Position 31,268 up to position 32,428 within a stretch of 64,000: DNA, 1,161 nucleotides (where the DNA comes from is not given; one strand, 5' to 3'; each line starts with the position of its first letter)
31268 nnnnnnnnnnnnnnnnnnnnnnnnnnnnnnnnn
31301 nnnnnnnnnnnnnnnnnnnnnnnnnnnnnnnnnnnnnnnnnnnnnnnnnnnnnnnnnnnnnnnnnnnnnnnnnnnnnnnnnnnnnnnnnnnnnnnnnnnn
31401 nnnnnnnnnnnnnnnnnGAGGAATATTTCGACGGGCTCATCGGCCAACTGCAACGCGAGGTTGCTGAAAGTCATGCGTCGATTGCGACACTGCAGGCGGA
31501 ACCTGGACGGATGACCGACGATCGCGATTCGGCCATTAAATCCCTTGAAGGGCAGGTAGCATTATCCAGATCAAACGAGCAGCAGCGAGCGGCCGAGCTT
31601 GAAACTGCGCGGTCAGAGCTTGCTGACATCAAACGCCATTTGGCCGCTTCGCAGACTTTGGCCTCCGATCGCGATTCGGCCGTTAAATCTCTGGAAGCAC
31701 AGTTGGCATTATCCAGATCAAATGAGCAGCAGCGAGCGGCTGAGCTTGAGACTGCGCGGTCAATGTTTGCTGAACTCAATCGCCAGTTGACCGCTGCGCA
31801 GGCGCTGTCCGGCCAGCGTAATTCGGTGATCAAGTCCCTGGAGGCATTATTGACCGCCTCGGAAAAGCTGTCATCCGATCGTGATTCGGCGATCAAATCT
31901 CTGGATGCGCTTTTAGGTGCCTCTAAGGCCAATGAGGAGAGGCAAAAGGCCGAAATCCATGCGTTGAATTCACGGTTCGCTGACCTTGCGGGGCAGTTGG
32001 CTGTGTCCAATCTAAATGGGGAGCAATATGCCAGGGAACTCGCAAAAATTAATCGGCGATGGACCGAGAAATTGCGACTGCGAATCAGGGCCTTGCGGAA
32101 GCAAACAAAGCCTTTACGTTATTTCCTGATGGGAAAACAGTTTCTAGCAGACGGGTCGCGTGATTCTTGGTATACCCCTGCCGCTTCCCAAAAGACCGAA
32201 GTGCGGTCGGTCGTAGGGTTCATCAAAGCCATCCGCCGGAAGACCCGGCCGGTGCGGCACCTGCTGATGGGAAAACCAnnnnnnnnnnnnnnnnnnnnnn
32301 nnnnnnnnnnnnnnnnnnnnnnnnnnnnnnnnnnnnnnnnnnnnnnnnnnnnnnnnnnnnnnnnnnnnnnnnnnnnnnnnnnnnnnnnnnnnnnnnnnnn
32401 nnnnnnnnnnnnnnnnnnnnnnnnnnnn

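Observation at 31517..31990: In-frame 147 nt tandem repeats encode the coiled-coil ruler and could vary its length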

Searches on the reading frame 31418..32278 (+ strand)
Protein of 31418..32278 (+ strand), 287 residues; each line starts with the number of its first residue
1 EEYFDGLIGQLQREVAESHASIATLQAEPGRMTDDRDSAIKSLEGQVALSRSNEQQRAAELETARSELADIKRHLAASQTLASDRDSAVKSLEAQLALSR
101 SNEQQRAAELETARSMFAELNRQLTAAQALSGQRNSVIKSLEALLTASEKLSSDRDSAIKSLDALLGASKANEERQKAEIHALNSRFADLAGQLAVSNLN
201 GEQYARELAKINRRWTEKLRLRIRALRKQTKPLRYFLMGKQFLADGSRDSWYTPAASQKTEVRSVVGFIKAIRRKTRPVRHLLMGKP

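Call 49: find_homologous_proteins(query=window:31418-32278:+, max_evalue=0.00001)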
Query window:31418-32278:+: 8000 candidates shared short words with the query, none scored E <= 0.00001.
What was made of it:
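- Tried and rejected: Linker-only protein search (call 49). find_homologous_proteins with the linker alone returned nothing, not even the self-hit.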
